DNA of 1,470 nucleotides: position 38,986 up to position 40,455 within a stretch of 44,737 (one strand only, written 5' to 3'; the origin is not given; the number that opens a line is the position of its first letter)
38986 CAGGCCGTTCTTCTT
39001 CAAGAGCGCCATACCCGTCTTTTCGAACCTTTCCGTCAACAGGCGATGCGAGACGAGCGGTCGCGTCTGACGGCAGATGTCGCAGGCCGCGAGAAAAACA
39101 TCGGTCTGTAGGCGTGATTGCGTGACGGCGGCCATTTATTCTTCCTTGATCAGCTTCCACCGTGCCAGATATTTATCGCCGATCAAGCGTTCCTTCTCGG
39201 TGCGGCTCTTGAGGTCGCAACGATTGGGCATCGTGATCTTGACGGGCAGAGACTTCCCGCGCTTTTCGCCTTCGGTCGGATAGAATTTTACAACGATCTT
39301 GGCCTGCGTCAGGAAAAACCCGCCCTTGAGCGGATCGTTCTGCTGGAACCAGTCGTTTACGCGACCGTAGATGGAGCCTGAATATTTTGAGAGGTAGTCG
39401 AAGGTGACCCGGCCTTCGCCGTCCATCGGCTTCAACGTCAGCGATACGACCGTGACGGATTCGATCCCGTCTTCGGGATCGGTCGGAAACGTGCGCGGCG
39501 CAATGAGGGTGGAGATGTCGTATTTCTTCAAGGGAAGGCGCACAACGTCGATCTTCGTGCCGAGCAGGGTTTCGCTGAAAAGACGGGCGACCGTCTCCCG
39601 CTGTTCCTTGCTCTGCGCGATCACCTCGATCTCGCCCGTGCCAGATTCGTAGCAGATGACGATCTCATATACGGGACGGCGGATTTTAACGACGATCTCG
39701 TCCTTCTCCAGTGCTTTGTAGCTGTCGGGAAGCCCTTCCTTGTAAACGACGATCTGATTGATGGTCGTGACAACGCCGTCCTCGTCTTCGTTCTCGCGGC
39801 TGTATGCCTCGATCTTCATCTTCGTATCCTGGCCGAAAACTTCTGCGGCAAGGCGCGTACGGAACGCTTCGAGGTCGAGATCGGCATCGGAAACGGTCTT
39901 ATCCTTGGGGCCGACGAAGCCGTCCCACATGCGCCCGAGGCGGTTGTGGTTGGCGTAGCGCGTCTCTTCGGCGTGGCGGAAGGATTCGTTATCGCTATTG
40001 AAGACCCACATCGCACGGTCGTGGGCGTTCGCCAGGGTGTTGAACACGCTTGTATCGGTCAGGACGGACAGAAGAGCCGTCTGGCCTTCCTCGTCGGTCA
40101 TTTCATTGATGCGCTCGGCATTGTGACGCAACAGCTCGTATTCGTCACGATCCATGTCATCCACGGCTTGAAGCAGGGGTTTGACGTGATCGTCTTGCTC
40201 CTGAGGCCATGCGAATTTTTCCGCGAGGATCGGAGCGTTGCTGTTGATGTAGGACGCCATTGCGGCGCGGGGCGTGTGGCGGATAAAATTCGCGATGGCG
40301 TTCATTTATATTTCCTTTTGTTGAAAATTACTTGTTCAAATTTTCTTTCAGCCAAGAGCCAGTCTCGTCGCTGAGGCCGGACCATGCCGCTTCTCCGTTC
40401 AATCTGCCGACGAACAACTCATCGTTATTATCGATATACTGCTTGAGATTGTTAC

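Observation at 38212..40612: Three-gene operon of unrecognisable proteins in the prophage regulatory/accessory slot: candidate novel defence or host-takeover system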

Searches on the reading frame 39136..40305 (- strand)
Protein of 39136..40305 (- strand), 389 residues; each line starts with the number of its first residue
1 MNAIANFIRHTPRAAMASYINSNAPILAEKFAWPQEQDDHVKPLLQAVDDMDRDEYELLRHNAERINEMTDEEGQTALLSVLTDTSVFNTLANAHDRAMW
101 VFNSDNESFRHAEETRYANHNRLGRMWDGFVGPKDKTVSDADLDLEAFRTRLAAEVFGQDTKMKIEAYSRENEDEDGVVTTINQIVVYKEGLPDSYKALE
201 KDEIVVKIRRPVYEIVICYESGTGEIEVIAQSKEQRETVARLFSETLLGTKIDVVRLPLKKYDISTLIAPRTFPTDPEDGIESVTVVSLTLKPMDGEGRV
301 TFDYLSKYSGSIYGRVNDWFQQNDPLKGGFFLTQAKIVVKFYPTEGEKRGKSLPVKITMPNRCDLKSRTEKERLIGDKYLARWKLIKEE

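Call 3: search_protein_families(library=pfam, proteins=[window:39136-40305:-], max_evalue=0.1)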
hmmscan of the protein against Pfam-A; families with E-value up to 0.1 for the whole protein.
window:39136-40305:- (389 aa): 1 family
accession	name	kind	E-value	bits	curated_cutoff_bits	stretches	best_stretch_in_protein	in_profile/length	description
PF12556.13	CobS_N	-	0.021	14.9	22.2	1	153-173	12-32/34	Cobaltochelatase CobS subunit N terminal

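Call 4: search_protein_families(library=padloc, proteins=[window:39136-40305:-], max_evalue=0.1)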
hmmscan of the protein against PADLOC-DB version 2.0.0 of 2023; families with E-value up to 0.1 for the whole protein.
window:39136-40305:- (389 aa): 0 families

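Call 5: search_protein_families(library=phrogs, proteins=[window:39136-40305:-], max_evalue=0.1)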
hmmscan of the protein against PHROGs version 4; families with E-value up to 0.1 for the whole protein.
window:39136-40305:- (389 aa): 1 family
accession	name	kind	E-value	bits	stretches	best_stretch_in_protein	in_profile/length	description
phrog_37634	-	unknown function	2.7e-75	254.8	1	3-388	5-407/416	-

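Call 6: search_protein_families(library=ncbifam, proteins=[window:39136-40305:-], max_evalue=0.1)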
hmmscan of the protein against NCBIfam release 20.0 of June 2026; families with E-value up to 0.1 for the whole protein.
window:39136-40305:- (389 aa): 0 families

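Call 10: search_solved_structures(query=window:39136-40305:-, max_evalue=10)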
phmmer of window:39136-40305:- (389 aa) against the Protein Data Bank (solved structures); distinct sequences matched with E-value up to 10: 0.

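Call 12: find_homologous_proteins(query=window:39136-40305:-)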
Query window:39136-40305:- (389 aa): 103 proteins with E <= 0.001 among 5045 candidates.
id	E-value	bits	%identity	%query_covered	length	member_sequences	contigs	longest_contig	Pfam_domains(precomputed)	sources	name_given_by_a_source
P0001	7.8e-254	859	97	100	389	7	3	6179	-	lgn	-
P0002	2.1e-239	812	91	100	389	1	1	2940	-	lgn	-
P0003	7.7e-232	787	88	100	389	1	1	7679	-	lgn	-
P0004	3.8e-228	775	86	100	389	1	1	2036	-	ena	-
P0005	2.1e-223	759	86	100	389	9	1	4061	-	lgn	-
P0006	4.4e-215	732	82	100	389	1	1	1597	-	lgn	-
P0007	2.1e-213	726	84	100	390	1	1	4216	-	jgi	jgi:hypothetical protein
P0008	2.9e-205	700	79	100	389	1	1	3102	-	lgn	-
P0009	2.7e-189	647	74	100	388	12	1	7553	-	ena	-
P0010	2.2e-179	614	71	100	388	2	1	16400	-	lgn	-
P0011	2.0e-173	595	68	99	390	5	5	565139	-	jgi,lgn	jgi:hypothetical protein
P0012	2.9e-152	525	59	99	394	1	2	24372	-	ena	-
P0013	2.2e-139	483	66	84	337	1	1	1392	-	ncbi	-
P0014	9.1e-124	431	73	70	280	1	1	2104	-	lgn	-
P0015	1.5e-114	401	50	99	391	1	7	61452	-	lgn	-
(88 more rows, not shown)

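Call 15: find_related_loci(query=A1, collection=genome_contigs, flank=8000)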
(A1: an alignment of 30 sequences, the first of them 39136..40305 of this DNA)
Query A1 (389 aa) in genome_contigs; peptide patterns used: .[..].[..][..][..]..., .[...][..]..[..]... (x = any residue, [..] = any of these).
260 stretches matched a pattern; 230 encode a relative of the query (tblastn E <= 1e-3); the best 80 are kept; 80 distinct loci.
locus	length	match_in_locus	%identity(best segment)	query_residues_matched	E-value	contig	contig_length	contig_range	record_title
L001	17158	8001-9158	50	4-388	3e-120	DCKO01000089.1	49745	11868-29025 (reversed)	MAG TPA_asm: Micavibrio sp. UBA1672 UBA1672_contig_63240, whole genome shotgun sequence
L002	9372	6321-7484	47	3-388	2e-111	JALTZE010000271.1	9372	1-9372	MAG: Micavibrio sp. isolate S141_metabat2_scaf2bin.105 S141_NODE_7555_length_9372_cov_2.274202, whole genome shotgun seq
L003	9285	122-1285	47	3-388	5e-111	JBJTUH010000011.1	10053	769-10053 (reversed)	MAG: Vampirovibrionales bacterium isolate samp_4445_semibin_391 samp_4445_60777, whole genome shotgun sequence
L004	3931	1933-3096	47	3-388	7e-113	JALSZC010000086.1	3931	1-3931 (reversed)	MAG: Ghiorsea sp. isolate S012_metabat2_scaf2bin.002 S012_NODE_22256_length_3931_cov_4.896688, whole genome shotgun sequ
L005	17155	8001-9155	46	4-388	3e-107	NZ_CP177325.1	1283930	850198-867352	Bartonella sp. DGB2 chromosome, complete genome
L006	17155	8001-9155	45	1-388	3e-105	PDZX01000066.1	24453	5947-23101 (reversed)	MAG: Magnetococcales bacterium WMHbin3 scaffold294, whole genome shotgun sequence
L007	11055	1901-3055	44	1-388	3e-104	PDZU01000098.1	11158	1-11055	MAG: Magnetococcales bacterium isolate YD0425bin7 scaffold1020, whole genome shotgun sequence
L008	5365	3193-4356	44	3-388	4e-100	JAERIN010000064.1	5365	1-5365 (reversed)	MAG: Alphaproteobacteria bacterium isolate PB-A3_LS01-2011-a scaffold_63, whole genome shotgun sequence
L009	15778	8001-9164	42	1-388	3e-99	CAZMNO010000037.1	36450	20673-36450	MAG TPA_asm: uncultured Rhodobacter sp. isolate SRP167671_co2_99 genome assembly, contig: NODE_1494_length_36450_cov_29.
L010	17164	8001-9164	42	1-388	1e-98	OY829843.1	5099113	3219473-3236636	MAG: Alphaproteobacteria bacterium isolate f39589be-575b-4b6e-84b1-1196dcf6da37 genome assembly, chromosome: 1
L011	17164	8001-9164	42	1-388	2e-98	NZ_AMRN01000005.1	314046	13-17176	Thalassospira profundimaris WP0211 contig5, whole genome shotgun sequence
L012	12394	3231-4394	42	1-388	1e-98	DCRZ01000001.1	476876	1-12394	MAG TPA_asm: Rhodospirillaceae bacterium UBA1479 UBA1479_contig_606, whole genome shotgun sequence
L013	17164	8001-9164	43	1-388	1e-98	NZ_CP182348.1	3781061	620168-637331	MAG: Terasakiella sp. isolate LRMN1-isolate chromosome, complete genome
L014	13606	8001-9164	42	1-388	1e-98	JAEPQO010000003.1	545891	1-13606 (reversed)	MAG: Rhodospirillales bacterium isolate HXMU1429-12 NODE_3_length_545891_cov_21.628789, whole genome shotgun sequence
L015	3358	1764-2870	44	1-372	1e-99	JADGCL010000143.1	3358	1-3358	MAG: Magnetococcales bacterium isolate nWRX3bin10 nWRX3_bin10_NODE_143_length_3358_cov_8.421435, whole genome shotgun se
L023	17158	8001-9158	40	1-388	2e-95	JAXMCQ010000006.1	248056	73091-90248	MAG: Hyphomicrobiales bacterium isolate STL-PRO14 C2.27.fa-6, whole genome shotgun sequence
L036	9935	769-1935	40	1-389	3e-93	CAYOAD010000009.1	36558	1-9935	MAG TPA_asm: uncultured Rhodospirillaceae bacterium isolate SRP167671_co2_244 genome assembly, contig: NODE_1479_length_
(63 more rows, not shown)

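Call 17: search_dna_similar(query=window:39136-40305:-, collection=phages, mode=protein, max_rows=30)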
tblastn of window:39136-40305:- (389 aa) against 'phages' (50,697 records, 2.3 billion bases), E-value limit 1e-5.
No match.

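Call 21: predict_structure(alignment_id=A1)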
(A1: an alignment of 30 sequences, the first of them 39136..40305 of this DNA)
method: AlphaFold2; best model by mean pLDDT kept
length: 389 residues; sequences in the alignment: 30
mean_pLDDT: 89.4   pTM: 0.74
mean pLDDT of the five models: 89.4, 87.8, 87.3, 86.8, 86.4
residues with pLDDT >= 90: 239; 70-90: 136; 50-70: 13; < 50: 1
segments of 3 or more residues with pLDDT < 50: none
pLDDT, mean of each block of 10 residues (from residue 1): 89 94 90 89 93 90 96 90 91 95 95 91 79 94 96 91 94 73 94 87 88 93 91 88 97 80 90 92 94 87 80 90 89 93 84 89 80 88 80
secondary structure, 60 per line:
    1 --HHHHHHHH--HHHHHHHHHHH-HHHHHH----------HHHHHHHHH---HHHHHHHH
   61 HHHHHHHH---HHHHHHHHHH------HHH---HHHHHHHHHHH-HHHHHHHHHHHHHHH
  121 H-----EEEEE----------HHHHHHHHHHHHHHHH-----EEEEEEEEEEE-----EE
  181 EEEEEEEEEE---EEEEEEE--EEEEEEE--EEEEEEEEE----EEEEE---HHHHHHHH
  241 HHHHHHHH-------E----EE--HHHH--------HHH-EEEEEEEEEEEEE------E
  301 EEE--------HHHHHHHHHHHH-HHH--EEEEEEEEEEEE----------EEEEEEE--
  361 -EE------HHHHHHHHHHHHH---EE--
elements in order: H3-10 H13-23 H25-30 H41-49 H53-68 H72-81 H94-104 H106-121 E127-131 H142-157 E163-173 E179-190 E194-200 E203-209 E212-220 E225-229 H233-248 H265-268 E281-293 E300-303 H312-323 E330-341 E352-358 H370-382

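Call 26: fold_search(model_id=the predicted structure, library=pdb)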
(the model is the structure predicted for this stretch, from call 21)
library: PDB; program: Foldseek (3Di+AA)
matches with E <= 10: 974; with E <= 0.001: 4
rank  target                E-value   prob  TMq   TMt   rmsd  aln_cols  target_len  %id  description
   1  2owl_A                2.4e-04  0.99  0.25  0.30  13.5       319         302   12  Crystal structure of E. coli RdgC (released 2007-03-20)
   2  2owy_A                4.9e-04  1.00  0.27  0.32   9.9       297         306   11  The recombination-associated protein RdgC adopts a novel toroidal architecture for DNA binding (released 2007-11-20)
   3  2owl_B                6.8e-04  1.00  0.28  0.33  11.3       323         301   10  Crystal structure of E. coli RdgC (released 2007-03-20)
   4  8ovw_N                8.0e-04  0.96  0.24  0.24  14.0       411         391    8  Cryo-EM structure of CBF1-CCAN bound topologically to centromeric DNA (released 2023-08-09)
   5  7r5v_N                1.4e-03  0.98  0.28  0.34  16.2       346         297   10  Structure of the human CCAN CENP-A alpha-satellite complex (released 2022-04-27)
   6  8ow1_N                4.1e-03  0.95  0.23  0.23  12.4       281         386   10  Cryo-EM structure of the yeast Inner kinetochore bound to a CENP-A nucleosome. (released 2023-08-09)
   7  7qoo_L                4.8e-03  0.97  0.30  0.36  11.1       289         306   11  Structure of the human inner kinetochore CCAN complex (released 2022-06-08)
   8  7pkn_L                6.3e-03  0.91  0.27  0.32  11.2       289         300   11  Structure of the human CCAN deltaCT complex (released 2022-04-27)
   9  7r5v_L                7.5e-03  0.96  0.29  0.36   9.7       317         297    9  Structure of the human CCAN CENP-A alpha-satellite complex (released 2022-04-27)
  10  7xhn_N                7.9e-03  0.97  0.24  0.29   9.0       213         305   12  Structure of human inner kinetochore CCAN-DNA complex (released 2023-01-25)
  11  7xho_N                7.9e-03  0.90  0.19  0.23  12.7       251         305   10  Structure of human inner kinetochore CCAN complex (released 2022-12-14)
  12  7zan_C                7.9e-03  0.15  0.09  0.11  17.9       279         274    8  Crystal Structure of human IL-17A in complex with IL-17RA and IL-17RC (released 2022-10-12)
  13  6qld_N                1.2e-02  0.84  0.24  0.24  12.1       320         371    8  Structure of inner kinetochore CCAN-Cenp-A complex (released 2019-10-02)
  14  2w3y_A                1.8e-02  0.12  0.09  0.11  21.6       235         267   11  Structure of the Evf virulence factor (released 2008-12-30)
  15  9q6a_A                2.1e-02  0.30  0.11  0.17  23.0       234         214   11  Crystal structure of octameric COMMD-like protein MBK5214510 from Flavobacteriaceae bacterium (released 2025-10-01)
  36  8twq_B                1.7e-01  0.11  0.14  0.18  18.8       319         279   12  Structure of bacteriophage lambda RexA protein (released 2024-04-17)
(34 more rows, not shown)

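Call 33: fold_search(model_id=the predicted structure, library=viral)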
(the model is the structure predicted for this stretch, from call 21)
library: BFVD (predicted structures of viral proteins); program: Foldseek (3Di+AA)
matches with E <= 10: 1215; with E <= 0.001: 9
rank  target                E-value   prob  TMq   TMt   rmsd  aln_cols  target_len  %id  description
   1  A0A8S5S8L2            4.2e-06  1.00  0.21  0.24  15.9       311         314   12  Uncharacterized protein [Siphoviridae sp. ctylc9]
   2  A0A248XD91            1.5e-05  1.00  0.24  0.26  12.3       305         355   12  Recombination-associated protein RdgC [Klebsiella phage YMC16/01/N133_KPN_BP]
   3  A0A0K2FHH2            4.6e-05  1.00  0.25  0.24  11.0       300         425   10  Recombination-associated protein RdgC [Achromobacter phage phiAxp-2]
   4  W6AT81                5.5e-05  1.00  0.26  0.26  11.4       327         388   10  (no name in the UniProt tables at hand)
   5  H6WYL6                1.3e-04  0.96  0.21  0.23  17.5       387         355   12  Recombination-associated protein [Hafnia phage Enc34]
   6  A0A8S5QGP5            1.8e-04  0.85  0.14  0.17  17.4       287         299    9  Uncharacterized protein [Siphoviridae sp. ctF6o6]
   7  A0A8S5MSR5            2.6e-04  0.99  0.23  0.29  13.4       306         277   12  Uncharacterized protein [Siphoviridae sp. ctD6g5]
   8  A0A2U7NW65            3.9e-04  0.99  0.24  0.28  12.2       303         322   10  (no name in the UniProt tables at hand)
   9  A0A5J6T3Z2            3.9e-04  0.92  0.23  0.19  19.8       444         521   12  Exonuclease [Aeromonas phage vB_AhyS-A18P4]
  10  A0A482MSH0            1.4e-03  0.89  0.21  0.25  13.1       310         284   14  Exonuclease [Escherichia phage PTXU04]
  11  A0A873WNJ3            3.8e-03  0.90  0.19  0.20  10.9       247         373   11  Exonuclease [Providencia phage Kokobel1]
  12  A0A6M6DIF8            5.0e-03  0.63  0.14  0.12  20.6       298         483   11  (no name in the UniProt tables at hand)
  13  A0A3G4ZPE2            5.0e-03  0.47  0.14  0.18  19.5       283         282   12  Uncharacterized protein [Terrestrivirus sp.]
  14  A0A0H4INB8            5.9e-03  0.92  0.25  0.30   9.9       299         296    9  Recombination-associated protein RdgC [Pseudoalteromonas phage H101]
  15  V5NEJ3                6.5e-03  0.09  0.09  0.08  33.0       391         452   11  Gp1 [Marine RNA phage MB]
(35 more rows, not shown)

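Call 35: search_protein_families(library=pfam, alignment_id=A1, max_evalue=1)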
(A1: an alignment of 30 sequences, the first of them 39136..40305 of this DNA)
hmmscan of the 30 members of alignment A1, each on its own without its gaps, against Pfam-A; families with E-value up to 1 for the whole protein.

A. member 1, window:39136-40305:- (389 aa): 2 families
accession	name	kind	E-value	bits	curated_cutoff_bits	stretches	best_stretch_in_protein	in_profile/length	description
PF12556.13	CobS_N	-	0.021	14.9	22.2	1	153-173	12-32/34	Cobaltochelatase CobS subunit N terminal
PF05141.17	DIT1_PvcA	-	0.15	12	26.4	1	61-173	46-154/273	Pyoverdine/dityrosine biosynthesis protein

B. families by the number of members that match (of 30 scanned): 13 families
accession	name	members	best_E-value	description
PF01145.31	Band_7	2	0.015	SPFH domain / Band 7 family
PF12556.13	CobS_N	2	0.021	Cobaltochelatase CobS subunit N terminal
PF23721.1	DUF7162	1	0.00013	Family of unknown function (DUF7162)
PF18143.6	HAD_SAK_2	1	0.043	HAD domain in Swiss Army Knife RNA repair proteins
PF17392.7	Urocanase_C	1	0.078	Urocanase C-terminal domain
PF03480.18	DctP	1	0.095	Bacterial extracellular solute-binding protein, family 7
PF06440.16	DNA_pol3_theta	1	0.12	DNA polymerase III, theta subunit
PF05141.17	DIT1_PvcA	1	0.15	Pyoverdine/dityrosine biosynthesis protein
PF19715.4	DUF6210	1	0.19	Family of unknown function (DUF6210)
PF16527.11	CpxA_peri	1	0.19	Two-component sensor protein CpxA, periplasmic domain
PF24323.1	DUF7494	1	0.2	Domain of unknown function (DUF7494)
PF24812.1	wHTH_TTC3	1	0.24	TTC3-like, winged helix turn helix domain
PF18778.7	NAD1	1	0.26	Novel AID APOBEC clade 1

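Call 36: search_solved_structures(query=A1, max_evalue=10, show_alignments=2)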
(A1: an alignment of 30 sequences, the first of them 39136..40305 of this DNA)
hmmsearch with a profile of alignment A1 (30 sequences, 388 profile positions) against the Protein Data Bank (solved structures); distinct sequences matched with E-value up to 10: 4.
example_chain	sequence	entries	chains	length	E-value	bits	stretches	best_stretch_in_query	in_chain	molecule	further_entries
4fla_A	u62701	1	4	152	0.0022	20.2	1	24-163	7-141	Regulation of nuclear pre-mRNA domain-containing protein 1B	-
4nad_B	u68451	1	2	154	0.023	16.8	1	41-163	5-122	Regulation of nuclear pre-mRNA domain-containing protein 1B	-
8crx_x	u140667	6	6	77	0.51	12.4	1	197-243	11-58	50S ribosomal protein L29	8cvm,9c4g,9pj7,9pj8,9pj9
3qaz_A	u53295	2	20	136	0.63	12.1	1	263-319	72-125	Interleukin-2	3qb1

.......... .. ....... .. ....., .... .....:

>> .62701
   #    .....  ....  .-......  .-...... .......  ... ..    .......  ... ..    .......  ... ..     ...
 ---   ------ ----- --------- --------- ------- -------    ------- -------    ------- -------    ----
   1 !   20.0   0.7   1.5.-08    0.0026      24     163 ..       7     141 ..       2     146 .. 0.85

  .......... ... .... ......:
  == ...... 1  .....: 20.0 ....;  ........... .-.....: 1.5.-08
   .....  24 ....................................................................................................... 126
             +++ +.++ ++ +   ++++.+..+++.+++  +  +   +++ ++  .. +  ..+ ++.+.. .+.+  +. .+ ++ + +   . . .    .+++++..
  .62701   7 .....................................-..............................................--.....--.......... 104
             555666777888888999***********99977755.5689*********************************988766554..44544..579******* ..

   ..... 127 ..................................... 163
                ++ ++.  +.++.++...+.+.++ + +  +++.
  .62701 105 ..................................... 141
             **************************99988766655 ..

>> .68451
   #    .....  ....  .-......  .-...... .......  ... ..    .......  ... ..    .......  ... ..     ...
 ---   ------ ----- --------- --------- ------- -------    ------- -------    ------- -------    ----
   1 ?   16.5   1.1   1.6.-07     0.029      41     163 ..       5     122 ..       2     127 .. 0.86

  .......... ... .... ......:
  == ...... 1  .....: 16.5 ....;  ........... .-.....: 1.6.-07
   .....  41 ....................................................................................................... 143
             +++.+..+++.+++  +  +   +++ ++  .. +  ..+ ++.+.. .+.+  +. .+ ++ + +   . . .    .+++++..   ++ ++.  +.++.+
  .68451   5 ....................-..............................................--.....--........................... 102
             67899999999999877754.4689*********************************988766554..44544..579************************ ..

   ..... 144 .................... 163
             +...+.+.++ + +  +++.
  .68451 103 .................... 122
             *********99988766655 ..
